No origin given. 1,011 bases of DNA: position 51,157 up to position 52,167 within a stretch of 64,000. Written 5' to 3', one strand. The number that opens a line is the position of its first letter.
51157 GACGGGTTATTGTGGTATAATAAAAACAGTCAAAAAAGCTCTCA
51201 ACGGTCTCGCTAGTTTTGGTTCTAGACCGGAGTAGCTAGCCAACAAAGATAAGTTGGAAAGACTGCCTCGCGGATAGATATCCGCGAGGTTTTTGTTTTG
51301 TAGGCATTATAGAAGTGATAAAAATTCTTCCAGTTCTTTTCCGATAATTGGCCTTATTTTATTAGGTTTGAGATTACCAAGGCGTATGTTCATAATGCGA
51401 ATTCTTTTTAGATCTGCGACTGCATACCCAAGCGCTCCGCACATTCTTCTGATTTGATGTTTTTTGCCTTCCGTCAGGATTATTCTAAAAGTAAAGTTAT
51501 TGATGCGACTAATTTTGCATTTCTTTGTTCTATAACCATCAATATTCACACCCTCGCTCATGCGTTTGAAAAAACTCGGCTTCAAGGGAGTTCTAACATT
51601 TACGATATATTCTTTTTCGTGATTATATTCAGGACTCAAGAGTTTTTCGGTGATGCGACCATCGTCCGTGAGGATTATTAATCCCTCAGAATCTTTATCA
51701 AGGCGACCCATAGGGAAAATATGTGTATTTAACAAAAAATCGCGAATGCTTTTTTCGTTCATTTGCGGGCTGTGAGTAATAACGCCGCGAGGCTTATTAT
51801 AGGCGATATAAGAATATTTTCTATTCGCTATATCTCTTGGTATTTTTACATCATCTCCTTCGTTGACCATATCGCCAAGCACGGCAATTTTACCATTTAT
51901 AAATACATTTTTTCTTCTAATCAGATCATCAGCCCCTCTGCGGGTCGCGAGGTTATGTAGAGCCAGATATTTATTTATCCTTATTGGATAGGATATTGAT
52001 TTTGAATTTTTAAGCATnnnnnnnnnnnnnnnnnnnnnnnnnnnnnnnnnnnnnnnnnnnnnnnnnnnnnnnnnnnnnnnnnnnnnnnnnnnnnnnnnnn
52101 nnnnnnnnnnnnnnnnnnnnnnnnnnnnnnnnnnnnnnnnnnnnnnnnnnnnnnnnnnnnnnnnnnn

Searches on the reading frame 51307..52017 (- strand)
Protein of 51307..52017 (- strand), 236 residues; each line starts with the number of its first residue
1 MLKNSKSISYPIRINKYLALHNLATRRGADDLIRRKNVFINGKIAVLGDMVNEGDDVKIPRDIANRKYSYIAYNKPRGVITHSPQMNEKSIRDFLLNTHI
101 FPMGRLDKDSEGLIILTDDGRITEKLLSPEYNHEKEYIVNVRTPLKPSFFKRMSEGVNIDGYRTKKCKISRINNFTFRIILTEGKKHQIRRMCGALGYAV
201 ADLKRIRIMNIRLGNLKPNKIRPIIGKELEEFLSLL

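Call 37: search_protein_families(library=pfam, proteins=[window:51307-52017:-], max_evalue=0.00001)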
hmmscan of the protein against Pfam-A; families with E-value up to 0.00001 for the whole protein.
window:51307-52017:- (236 aa): 2 families
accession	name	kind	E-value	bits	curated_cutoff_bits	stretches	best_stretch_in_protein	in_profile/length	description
PF00849.27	PseudoU_synth_2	-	3.3e-21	76.5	26.8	1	70-193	2-150/152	RNA pseudouridylate synthase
PF01479.30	S4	-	2.6e-06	27.5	22.8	1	13-57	2-48/48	S4 domain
